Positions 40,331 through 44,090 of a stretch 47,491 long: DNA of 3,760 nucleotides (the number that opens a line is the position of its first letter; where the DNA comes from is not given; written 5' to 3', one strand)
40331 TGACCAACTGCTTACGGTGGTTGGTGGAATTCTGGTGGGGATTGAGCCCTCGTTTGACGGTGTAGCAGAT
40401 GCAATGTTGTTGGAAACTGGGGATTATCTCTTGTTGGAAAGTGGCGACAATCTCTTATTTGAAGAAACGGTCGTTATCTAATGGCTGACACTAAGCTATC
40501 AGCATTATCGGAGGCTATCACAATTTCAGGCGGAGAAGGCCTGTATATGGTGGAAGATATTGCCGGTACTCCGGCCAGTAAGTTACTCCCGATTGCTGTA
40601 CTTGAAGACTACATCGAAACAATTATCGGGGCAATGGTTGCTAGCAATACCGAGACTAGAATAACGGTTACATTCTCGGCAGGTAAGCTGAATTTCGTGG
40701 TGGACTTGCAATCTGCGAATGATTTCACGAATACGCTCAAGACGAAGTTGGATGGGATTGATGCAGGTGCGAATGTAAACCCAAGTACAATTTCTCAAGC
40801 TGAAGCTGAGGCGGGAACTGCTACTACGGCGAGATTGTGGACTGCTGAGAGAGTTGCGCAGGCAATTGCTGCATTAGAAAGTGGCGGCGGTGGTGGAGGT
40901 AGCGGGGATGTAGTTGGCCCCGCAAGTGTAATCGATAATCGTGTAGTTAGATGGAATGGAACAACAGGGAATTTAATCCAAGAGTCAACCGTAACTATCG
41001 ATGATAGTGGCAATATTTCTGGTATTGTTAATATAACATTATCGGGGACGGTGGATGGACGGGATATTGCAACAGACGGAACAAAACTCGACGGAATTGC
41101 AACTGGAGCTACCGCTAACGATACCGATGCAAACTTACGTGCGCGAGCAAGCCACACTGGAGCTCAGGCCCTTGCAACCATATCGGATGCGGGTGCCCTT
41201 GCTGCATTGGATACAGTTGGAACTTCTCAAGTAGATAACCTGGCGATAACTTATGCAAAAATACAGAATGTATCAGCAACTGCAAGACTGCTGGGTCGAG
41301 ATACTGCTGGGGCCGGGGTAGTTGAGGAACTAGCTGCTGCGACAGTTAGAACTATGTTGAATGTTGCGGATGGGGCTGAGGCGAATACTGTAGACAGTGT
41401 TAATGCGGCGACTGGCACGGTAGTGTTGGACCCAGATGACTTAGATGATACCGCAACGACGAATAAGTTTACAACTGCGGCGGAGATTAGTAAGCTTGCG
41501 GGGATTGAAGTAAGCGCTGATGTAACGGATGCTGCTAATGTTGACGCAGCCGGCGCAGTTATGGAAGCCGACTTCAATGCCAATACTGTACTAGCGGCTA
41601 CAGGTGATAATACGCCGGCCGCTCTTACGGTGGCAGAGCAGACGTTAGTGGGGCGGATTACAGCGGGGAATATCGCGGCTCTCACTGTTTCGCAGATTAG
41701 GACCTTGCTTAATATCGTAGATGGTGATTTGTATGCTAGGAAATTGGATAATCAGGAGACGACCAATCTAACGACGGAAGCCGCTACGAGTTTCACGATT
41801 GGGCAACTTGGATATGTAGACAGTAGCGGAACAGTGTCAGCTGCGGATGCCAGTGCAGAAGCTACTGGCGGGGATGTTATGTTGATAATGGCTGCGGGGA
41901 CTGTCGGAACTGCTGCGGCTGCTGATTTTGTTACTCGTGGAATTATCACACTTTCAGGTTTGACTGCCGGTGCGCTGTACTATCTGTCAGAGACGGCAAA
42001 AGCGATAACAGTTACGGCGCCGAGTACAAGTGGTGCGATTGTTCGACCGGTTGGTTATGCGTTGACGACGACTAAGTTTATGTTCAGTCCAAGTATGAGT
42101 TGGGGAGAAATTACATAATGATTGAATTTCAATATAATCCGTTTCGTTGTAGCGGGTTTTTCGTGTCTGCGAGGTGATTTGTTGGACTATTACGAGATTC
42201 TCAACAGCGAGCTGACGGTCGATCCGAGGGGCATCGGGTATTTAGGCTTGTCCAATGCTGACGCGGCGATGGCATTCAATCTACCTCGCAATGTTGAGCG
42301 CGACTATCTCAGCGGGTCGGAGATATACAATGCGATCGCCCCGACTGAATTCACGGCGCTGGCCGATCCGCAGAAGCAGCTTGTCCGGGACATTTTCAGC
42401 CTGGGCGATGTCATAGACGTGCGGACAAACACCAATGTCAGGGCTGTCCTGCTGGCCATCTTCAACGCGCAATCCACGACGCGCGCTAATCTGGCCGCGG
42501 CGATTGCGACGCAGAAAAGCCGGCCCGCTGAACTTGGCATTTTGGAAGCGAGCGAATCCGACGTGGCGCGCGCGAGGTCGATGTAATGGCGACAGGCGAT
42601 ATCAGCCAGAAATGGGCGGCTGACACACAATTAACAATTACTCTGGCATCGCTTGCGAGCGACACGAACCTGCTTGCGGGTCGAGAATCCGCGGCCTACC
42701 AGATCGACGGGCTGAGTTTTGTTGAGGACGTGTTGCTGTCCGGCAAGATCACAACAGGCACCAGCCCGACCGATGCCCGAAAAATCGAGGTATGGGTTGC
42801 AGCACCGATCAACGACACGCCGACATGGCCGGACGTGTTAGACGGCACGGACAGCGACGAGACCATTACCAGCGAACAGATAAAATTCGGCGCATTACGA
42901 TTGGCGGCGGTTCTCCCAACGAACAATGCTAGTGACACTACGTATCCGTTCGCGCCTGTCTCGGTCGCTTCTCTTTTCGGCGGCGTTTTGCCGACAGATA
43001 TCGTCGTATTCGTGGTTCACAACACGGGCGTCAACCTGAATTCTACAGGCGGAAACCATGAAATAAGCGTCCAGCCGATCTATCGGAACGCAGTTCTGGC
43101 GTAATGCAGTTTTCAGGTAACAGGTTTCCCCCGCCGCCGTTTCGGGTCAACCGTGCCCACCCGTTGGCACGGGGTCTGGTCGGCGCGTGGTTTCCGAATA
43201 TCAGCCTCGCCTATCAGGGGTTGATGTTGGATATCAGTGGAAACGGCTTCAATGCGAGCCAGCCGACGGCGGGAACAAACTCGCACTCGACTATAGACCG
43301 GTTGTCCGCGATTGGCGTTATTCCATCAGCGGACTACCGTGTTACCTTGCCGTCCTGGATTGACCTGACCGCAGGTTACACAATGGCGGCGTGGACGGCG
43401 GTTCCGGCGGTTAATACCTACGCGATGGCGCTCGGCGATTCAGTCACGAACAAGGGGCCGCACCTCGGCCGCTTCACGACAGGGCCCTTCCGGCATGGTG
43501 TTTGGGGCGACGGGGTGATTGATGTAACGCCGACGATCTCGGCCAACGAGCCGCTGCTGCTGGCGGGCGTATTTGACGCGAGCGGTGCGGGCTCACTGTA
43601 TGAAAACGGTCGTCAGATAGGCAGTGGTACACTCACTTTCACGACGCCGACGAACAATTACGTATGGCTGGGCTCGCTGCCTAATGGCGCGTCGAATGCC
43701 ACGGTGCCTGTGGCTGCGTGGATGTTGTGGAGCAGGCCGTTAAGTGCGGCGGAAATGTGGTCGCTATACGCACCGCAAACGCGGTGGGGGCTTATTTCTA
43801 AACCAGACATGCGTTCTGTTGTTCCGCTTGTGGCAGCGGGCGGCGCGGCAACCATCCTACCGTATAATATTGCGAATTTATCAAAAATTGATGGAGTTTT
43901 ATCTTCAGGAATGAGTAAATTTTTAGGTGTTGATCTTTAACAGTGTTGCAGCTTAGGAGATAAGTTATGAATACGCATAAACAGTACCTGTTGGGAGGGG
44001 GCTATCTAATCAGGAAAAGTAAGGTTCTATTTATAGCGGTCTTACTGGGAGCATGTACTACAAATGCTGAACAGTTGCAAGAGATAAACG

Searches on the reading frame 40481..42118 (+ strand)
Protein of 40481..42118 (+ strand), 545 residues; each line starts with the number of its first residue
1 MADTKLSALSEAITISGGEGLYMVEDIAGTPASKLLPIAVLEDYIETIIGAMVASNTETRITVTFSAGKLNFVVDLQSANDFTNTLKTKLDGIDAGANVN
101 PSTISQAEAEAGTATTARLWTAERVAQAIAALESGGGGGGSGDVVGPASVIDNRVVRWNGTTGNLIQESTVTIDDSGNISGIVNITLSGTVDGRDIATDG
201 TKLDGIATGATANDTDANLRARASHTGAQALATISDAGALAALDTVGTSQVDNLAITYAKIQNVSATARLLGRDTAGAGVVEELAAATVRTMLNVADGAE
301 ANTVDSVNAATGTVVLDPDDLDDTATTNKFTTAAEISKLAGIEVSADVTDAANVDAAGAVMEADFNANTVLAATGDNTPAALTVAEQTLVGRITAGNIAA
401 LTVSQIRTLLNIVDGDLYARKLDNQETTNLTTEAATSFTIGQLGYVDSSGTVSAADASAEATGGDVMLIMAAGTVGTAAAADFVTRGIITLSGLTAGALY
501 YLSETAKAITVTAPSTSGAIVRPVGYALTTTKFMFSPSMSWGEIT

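Call 13: search_protein_families(library=pfam, proteins=[window:40481-42118:+], max_evalue=0.001)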
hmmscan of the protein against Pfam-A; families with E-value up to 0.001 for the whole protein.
window:40481-42118:+ (545 aa): 0 families

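Call 14: search_protein_families(library=phrogs, proteins=[window:40481-42118:+], max_evalue=0.00001)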
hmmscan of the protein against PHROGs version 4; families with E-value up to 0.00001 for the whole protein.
window:40481-42118:+ (545 aa): 1 family
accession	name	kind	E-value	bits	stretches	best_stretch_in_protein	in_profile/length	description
phrog_32829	-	tail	2.5e-07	30.2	1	172-217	454-499/840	tail fiber protein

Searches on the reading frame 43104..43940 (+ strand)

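Call 14: search_protein_families(library=phrogs, proteins=[window:43104-43940:+], max_evalue=0.00001)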
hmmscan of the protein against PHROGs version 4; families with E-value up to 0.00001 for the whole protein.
window:43104-43940:+ (278 aa): 0 families

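Call 92: search_protein_families(library=pfam, proteins=[window:43104-43940:+], max_evalue=0.001)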
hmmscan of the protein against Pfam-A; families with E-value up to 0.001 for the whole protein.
window:43104-43940:+ (278 aa): 1 family
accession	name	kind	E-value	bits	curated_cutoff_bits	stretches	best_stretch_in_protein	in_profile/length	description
PF13385.13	Laminin_G_3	-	3.8e-13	50.3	27.6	1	79-217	6-149/151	Concanavalin A-like lectin/glucanases superfamily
